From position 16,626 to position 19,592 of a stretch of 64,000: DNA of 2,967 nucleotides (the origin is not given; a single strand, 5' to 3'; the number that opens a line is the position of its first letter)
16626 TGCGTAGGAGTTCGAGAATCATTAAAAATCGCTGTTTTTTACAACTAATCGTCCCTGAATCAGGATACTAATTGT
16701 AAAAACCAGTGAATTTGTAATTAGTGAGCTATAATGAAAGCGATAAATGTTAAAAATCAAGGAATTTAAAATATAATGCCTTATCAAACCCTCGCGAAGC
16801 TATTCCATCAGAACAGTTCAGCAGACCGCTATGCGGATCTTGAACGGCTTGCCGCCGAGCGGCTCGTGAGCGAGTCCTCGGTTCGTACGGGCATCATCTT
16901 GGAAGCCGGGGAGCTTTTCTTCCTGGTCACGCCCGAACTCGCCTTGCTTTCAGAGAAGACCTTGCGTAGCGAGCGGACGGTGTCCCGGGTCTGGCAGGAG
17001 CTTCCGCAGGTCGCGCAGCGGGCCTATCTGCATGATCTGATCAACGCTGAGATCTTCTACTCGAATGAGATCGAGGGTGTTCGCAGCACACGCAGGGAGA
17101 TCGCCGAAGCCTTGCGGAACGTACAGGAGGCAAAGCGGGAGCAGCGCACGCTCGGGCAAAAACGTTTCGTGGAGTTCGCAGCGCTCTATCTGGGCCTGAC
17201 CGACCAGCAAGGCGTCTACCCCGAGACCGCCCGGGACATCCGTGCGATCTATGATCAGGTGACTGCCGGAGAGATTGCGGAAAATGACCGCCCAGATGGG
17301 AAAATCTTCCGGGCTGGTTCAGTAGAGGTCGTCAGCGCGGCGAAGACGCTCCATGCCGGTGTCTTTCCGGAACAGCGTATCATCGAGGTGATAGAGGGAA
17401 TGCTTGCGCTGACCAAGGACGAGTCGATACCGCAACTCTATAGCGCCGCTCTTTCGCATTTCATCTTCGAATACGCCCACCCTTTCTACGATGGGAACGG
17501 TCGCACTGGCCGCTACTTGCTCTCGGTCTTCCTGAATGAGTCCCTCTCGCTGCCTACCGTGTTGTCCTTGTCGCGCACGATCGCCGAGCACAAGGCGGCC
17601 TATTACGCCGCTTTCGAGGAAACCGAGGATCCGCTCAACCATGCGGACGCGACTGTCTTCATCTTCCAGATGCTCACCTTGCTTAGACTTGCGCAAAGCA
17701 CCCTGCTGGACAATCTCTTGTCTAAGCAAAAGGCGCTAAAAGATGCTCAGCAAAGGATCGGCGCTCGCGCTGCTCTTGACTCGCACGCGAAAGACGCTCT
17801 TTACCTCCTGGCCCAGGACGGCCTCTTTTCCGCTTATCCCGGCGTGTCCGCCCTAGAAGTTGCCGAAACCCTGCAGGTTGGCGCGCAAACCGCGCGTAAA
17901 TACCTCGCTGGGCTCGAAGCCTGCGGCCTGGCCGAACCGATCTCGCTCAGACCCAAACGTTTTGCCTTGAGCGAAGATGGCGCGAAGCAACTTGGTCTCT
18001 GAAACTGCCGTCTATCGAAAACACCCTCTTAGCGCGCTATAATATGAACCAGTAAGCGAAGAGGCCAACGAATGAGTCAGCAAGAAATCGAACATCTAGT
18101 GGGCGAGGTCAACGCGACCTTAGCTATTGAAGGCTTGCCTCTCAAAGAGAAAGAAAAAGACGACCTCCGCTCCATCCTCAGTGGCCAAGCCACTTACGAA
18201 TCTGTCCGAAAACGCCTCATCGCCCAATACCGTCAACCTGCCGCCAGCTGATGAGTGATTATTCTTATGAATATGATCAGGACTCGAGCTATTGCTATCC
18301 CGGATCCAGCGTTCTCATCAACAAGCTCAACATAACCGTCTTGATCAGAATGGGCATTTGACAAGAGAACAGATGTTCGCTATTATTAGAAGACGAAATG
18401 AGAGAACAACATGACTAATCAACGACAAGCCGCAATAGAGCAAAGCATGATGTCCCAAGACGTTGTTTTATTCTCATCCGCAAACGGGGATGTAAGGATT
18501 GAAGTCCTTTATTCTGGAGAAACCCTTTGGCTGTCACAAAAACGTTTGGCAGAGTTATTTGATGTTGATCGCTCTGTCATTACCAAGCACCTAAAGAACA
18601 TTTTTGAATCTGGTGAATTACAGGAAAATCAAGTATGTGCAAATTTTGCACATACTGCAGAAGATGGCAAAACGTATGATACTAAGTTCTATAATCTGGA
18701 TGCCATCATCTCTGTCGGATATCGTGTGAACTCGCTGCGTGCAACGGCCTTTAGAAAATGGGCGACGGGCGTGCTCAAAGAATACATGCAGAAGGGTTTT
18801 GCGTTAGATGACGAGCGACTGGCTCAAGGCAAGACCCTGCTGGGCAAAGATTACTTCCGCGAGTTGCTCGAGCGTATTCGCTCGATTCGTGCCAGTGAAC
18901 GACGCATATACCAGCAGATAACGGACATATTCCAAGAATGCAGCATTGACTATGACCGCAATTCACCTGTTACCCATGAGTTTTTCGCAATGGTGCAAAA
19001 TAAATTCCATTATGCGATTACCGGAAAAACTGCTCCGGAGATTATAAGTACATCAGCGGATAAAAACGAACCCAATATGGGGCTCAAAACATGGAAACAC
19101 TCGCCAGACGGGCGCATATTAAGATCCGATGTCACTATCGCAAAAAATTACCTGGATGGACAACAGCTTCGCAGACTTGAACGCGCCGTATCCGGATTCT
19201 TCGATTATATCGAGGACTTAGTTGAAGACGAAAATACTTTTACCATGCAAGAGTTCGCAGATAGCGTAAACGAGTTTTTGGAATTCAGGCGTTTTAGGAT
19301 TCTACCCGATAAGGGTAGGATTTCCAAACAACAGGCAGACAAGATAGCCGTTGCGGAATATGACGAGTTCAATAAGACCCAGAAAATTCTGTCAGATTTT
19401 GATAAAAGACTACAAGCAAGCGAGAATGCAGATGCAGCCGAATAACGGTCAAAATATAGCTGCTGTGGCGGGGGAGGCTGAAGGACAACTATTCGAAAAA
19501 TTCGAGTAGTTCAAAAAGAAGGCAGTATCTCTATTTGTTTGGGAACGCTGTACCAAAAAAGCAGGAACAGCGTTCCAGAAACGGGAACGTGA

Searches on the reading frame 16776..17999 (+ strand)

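Call 20: search_protein_families(library=pfam, proteins=[window:16776-17999:+], max_evalue=0.01)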
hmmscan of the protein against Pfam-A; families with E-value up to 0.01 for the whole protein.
window:16776-17999:+ (408 aa): 3 families
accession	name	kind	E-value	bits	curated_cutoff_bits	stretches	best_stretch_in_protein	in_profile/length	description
PF02661.23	Fic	-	5.4e-12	46.8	24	1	151-253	3-93/93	Fic/DOC family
PF08279.18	HTH_11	-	0.006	16.9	25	0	355-395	14-52/55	HTH domain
PF01978.25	TrmB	-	0.0071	16.6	25.6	0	356-397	22-63/68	Sugar-specific transcriptional regulator TrmB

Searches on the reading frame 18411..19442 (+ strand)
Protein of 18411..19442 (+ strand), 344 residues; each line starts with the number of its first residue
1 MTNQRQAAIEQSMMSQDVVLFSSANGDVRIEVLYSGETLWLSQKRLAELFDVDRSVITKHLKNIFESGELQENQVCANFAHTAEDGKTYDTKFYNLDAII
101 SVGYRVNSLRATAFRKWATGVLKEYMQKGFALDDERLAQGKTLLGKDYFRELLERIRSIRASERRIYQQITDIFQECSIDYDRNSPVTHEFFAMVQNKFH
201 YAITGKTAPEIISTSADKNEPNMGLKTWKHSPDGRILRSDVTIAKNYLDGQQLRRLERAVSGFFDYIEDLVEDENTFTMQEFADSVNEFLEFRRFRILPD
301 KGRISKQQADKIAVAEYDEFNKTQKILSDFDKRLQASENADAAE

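Call 78: search_protein_families(library=pfam, proteins=[window:18411-19442:+], max_evalue=0.001)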
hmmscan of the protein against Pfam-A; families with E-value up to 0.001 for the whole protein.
window:18411-19442:+ (344 aa): 1 family
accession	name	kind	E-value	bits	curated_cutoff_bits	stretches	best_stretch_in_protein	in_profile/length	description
PF13310.11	Virulence_RhuM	-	1.7e-101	339.2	33.7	1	75-325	2-249/252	Virulence protein RhuM family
